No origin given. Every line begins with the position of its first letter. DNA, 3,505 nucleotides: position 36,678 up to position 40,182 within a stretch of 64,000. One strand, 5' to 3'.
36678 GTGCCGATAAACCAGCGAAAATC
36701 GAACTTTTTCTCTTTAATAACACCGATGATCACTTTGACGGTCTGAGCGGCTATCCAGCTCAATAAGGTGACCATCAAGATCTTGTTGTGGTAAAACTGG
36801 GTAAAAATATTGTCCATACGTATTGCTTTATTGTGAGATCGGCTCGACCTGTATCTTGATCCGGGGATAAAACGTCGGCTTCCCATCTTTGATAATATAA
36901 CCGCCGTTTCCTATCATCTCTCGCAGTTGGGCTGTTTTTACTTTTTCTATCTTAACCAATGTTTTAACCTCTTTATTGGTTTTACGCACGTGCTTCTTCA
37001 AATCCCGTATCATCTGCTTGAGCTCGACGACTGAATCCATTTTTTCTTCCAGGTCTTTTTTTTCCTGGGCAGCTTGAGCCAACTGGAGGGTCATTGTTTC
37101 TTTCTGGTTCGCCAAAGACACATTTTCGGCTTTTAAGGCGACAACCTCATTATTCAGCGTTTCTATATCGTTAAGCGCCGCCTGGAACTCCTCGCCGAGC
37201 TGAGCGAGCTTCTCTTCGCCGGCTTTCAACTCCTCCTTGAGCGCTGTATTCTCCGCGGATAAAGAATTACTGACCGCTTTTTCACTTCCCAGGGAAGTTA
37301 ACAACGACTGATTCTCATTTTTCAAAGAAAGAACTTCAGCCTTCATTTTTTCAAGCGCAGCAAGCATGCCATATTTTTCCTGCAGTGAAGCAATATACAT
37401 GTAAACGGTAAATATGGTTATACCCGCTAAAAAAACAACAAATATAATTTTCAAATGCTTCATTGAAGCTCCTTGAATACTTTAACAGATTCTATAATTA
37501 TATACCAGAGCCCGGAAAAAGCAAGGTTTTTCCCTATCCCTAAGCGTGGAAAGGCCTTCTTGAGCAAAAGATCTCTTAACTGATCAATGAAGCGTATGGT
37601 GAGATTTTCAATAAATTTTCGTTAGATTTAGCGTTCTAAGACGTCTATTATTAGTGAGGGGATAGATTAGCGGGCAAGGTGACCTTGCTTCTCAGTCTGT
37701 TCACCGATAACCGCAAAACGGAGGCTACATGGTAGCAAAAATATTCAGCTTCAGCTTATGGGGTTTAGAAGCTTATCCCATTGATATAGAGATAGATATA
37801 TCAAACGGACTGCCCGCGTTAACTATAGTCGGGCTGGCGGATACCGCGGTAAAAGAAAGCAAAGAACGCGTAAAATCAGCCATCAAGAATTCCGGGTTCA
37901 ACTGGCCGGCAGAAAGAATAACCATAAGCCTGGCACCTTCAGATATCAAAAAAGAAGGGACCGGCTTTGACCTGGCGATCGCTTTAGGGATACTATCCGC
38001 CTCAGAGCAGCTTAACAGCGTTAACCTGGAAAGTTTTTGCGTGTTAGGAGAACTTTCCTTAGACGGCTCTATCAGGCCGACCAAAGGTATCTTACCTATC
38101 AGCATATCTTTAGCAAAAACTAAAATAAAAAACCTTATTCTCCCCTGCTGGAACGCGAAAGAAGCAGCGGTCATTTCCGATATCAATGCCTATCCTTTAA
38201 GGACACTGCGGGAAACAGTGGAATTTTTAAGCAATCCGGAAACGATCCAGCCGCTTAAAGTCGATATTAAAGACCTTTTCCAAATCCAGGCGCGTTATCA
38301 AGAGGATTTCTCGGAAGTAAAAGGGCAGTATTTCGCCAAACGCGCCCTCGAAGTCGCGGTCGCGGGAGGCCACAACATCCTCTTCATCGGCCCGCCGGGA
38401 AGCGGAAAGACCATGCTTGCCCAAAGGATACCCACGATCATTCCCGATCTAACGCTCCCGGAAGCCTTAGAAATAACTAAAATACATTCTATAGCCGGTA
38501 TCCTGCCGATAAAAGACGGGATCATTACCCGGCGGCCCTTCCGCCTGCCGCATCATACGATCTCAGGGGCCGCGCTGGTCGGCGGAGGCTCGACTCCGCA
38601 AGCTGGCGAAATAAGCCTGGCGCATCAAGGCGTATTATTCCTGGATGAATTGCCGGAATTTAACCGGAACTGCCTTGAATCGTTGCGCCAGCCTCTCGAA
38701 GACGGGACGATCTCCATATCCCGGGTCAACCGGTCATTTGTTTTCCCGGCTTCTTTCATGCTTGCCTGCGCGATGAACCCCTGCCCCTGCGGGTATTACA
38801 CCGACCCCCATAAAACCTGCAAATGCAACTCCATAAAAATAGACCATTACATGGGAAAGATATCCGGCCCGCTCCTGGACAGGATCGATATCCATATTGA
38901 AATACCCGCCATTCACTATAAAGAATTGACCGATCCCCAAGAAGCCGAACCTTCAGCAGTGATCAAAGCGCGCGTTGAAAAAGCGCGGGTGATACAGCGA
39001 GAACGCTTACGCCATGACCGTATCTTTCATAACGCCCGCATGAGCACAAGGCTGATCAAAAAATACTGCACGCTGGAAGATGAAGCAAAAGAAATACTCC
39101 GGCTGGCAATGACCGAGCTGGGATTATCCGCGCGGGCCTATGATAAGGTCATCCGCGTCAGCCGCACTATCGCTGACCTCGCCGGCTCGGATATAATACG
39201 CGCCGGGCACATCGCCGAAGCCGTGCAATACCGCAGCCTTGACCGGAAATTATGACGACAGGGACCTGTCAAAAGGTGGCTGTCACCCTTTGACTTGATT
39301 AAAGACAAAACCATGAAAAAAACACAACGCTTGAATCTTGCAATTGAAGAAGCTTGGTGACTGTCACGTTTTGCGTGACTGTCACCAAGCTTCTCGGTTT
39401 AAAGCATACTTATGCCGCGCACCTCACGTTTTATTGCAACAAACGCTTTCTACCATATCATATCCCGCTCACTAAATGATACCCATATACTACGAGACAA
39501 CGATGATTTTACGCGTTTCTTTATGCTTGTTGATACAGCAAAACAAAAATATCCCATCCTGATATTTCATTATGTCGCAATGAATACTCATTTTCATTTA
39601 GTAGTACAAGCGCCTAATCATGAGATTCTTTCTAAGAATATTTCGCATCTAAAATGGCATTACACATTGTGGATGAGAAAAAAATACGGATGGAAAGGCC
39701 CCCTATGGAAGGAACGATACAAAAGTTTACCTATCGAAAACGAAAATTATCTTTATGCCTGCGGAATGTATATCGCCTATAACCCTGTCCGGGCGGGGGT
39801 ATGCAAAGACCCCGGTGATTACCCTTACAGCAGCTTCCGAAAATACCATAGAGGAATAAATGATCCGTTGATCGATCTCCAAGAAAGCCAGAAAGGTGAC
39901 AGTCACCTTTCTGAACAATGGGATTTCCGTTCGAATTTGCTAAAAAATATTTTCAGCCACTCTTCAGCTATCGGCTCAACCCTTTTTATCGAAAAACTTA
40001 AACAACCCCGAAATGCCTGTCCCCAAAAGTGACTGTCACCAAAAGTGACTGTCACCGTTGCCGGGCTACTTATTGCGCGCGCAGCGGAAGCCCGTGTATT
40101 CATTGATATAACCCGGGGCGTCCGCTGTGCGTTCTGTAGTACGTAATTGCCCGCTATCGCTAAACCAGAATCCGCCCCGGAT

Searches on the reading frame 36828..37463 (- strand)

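Call 18: search_protein_families(library=pfam, proteins=[window:36828-37463:-])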
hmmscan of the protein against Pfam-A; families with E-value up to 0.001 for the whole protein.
window:36828-37463:- (211 aa): 2 families
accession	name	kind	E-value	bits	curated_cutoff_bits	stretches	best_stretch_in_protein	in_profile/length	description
PF06005.17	ZapB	-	1.9e-05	25.5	31.5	1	84-147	4-67/71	Cell division protein ZapB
PF06785.16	UPF0242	-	0.00081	19.9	33.5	0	15-172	48-193/194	Uncharacterised protein family (UPF0242) N-terminus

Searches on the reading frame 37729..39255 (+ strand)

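Call 18: search_protein_families(library=pfam, proteins=[window:37729-39255:+])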
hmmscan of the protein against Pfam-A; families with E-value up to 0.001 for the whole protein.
window:37729-39255:+ (508 aa): 9 families
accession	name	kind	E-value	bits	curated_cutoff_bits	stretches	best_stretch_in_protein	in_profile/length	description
PF01078.27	Mg_chelatase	-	7.7e-93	310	20.3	1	193-399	1-206/207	Magnesium chelatase, subunit ChlI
PF13541.12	ChlI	-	5e-47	159.2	27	1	20-140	1-119/121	Subunit ChlI of Mg-chelatase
PF13335.12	Mg_chelatase_C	-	4.8e-31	107.7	26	1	407-502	2-94/94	Magnesium chelatase, subunit ChlI C-terminal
PF07728.20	AAA_5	-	1.4e-07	32.1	22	1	216-353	1-125/139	AAA domain (dynein-related subfamily)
PF00493.29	MCM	-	2.4e-07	30.5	23.3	1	291-366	113-186/224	MCM P-loop domain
PF00158.32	Sigma54_activat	-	3.6e-05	24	20.2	0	286-328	80-122/168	Sigma-54 interaction domain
PF05496.18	RuvB_N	-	0.00021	21.5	27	0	215-235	34-54/159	Holliday junction DNA helicase RuvB P-loop domain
PF00004.35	AAA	-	0.00026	21.9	21.2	0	217-234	1-18/131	ATPase family associated with various cellular activities (AAA)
PF05362.19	Lon_C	-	0.00069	19.7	21.1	0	20-149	45-179/205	Lon protease (S16) C-terminal proteolytic domain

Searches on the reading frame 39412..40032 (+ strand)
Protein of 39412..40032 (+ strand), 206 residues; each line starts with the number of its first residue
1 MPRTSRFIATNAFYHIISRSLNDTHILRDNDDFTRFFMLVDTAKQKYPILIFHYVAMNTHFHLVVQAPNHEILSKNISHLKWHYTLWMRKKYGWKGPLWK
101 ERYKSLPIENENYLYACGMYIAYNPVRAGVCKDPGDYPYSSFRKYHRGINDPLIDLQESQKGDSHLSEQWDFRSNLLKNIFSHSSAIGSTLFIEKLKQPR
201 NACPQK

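Call 18: search_protein_families(library=pfam, proteins=[window:39412-40032:+])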
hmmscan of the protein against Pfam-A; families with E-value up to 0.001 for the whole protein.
window:39412-40032:+ (206 aa): 1 family
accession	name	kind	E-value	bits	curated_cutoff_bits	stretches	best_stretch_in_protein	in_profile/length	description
PF01797.21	Y1_Tnp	-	7.4e-11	42.7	23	1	11-122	4-119/121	Transposase IS200 like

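Call 21: search_protein_families(library=ncbifam, proteins=[window:39412-40032:+])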
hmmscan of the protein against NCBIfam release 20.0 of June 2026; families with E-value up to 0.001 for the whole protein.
window:39412-40032:+ (206 aa): 1 family
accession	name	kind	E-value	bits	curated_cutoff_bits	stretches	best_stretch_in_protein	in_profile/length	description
NF047646.1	REP_Tyr_transpos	equivalog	1.2e-19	70.7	80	1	4-140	2-146/146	REP-associated tyrosine transposase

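Call 59: find_related_loci(query=window:39412-40032:+, collection=metagenome_contigs, flank=3000)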
Query window:39412-40032:+ (206 aa) in metagenome_contigs; peptide patterns used: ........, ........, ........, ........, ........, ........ (x = any residue, [..] = any of these).
77 stretches matched a pattern, but none encodes a relative of the query by tblastn (E <= 1e-3).

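Call 60: find_homologous_proteins(query=window:39412-40032:+, max_evalue=1e-10)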
Query window:39412-40032:+ (206 aa): 83 proteins with E <= 1e-10 among 117 candidates.
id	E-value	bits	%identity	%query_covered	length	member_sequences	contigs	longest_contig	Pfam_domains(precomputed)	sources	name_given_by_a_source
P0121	1.4e-141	487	100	100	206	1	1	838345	PF01797.22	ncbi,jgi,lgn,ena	ncbi:MAG: transposase [Candidatus Omnitrophota bacterium]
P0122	1.8e-98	346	72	99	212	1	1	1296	PF01797.22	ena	-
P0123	1.7e-91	324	70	100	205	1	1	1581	PF01797.22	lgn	-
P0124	3.5e-91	323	68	100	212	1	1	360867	PF01797.22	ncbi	-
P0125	1.6e-90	320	69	96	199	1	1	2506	PF01797.22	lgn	-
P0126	1.5e-87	311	67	100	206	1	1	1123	PF01797.22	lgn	-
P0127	7.0e-87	308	66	96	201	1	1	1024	PF01797.22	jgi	-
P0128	2.0e-86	307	70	96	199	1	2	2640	PF01797.22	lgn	-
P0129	1.8e-85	304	64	100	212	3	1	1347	PF01797.22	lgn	-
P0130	2.5e-85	303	66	96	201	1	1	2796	PF01797.22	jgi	-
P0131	4.2e-85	303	68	96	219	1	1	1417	PF01797.22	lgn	-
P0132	4.8e-85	302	67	96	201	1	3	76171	PF01797.22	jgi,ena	-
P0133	2.1e-84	300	66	96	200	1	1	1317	PF01797.22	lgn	-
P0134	8.2e-84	298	67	96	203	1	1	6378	PF01797.22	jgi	jgi:putative transposase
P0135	2.4e-83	297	66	95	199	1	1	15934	PF01797.22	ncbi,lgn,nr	ncbi:MAG: transposase [Candidatus Omnitrophota bacterium]|nr:transposase [Candidatus Omnitrophota ba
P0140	1.3e-81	291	64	95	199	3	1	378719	PF01797.22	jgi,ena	-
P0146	3.5e-78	280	59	100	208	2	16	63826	PF01797.22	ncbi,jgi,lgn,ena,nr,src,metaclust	ncbi:MAG: hypothetical protein A3I73_00835 [Omnitrophica bacterium RIFCSPLOWO2_02_FULL_45_16]|nr:MAG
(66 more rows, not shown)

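Call 61: find_encoding_contigs(protein=P0124, flank=4000, max_places=2)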
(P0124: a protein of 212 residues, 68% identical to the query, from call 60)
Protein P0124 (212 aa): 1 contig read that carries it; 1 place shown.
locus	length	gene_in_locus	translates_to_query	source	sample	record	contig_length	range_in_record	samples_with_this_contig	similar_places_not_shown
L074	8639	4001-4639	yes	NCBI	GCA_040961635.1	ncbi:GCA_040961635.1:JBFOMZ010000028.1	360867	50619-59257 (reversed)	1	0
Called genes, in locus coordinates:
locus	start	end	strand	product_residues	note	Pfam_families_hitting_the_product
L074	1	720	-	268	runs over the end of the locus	PF01476:LysM, PF23473:LysM3_LYK4_5 (faint), PF03734:YkuD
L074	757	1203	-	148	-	PF02681:DUF212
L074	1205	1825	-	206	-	-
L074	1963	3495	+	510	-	PF13541:ChlI, PF00158:Sigma54_activat (faint), PF01078:Mg_chelatase, PF07728:AAA_5, PF13335:Mg_chelatase_C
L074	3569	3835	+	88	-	-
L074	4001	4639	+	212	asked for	PF01797:Y1_Tnp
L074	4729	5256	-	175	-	-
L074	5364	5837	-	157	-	-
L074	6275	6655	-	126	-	-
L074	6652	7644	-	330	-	-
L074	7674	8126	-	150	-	-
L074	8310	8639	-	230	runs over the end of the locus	PF00072:Response_reg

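Call 62: find_encoding_contigs(protein=P0140, flank=4000, max_places=2)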
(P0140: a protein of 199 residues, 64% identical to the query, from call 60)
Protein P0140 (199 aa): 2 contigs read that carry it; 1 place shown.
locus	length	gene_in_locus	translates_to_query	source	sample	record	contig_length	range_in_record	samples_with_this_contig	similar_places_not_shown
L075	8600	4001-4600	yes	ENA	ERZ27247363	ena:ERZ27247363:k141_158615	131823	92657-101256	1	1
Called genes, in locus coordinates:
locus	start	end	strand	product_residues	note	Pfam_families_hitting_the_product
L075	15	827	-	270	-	PF23473:LysM3_LYK4_5 (faint), PF01476:LysM, PF03734:YkuD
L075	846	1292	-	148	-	PF02681:DUF212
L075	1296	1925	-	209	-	PF24161:CCDC39 (weak)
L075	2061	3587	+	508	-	PF13541:ChlI, PF00158:Sigma54_activat (faint), PF00493:MCM (faint), PF01078:Mg_chelatase, PF07728:AAA_5 (weak), PF13335:Mg_chelatase_C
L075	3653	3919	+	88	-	-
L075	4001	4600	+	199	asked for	PF01797:Y1_Tnp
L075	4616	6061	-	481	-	PF13231:PMT_2 (weak), PF13431:TPR_17 (faint), PF13424:TPR_12 (weak), PF00515:TPR_1, PF07719:TPR_2, PF13181:TPR_8, PF13432:TPR_16 (weak), PF13414:TPR_11, +2 more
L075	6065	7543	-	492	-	PF13632:Glyco_trans_2_3 (weak)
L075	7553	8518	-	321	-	PF08308:PEGA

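Call 63: find_encoding_contigs(protein=P0146, flank=4000, max_places=4)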
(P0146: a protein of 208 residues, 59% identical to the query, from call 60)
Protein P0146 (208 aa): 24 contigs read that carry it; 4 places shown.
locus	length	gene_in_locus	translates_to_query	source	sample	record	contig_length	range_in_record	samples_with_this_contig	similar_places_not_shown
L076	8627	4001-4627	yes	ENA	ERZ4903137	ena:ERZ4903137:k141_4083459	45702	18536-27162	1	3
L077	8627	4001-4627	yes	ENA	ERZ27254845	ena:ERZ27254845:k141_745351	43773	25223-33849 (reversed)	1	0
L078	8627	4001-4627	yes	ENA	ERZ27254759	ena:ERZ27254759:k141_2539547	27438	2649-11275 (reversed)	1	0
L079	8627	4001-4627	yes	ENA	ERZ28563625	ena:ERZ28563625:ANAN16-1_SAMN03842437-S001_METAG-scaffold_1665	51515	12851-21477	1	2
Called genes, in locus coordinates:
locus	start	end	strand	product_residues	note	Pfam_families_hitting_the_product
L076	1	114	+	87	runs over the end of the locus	-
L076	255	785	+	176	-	-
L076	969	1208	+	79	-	PF01381:HTH_3 (weak)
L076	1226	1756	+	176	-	PF00239:Resolvase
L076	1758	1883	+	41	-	-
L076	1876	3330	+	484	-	PF00239:Resolvase, PF07508:Recombinase, PF13408:Zn_ribbon_recom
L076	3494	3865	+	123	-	PF13335:Mg_chelatase_C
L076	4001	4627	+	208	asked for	PF01797:Y1_Tnp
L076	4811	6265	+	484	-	PF01336:tRNA_anti-codon, PF00152:tRNA-synt_2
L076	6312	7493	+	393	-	PF12704:MacB_PCD, PF02687:FtsX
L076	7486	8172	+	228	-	PF00005:ABC_tran, PF13304:AAA_21 (faint)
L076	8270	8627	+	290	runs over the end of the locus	PF01063:Aminotran_4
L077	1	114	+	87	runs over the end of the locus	-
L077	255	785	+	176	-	-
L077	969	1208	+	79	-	PF01381:HTH_3 (weak)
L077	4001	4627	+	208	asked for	PF01797:Y1_Tnp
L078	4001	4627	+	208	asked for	PF01797:Y1_Tnp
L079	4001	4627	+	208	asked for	PF01797:Y1_Tnp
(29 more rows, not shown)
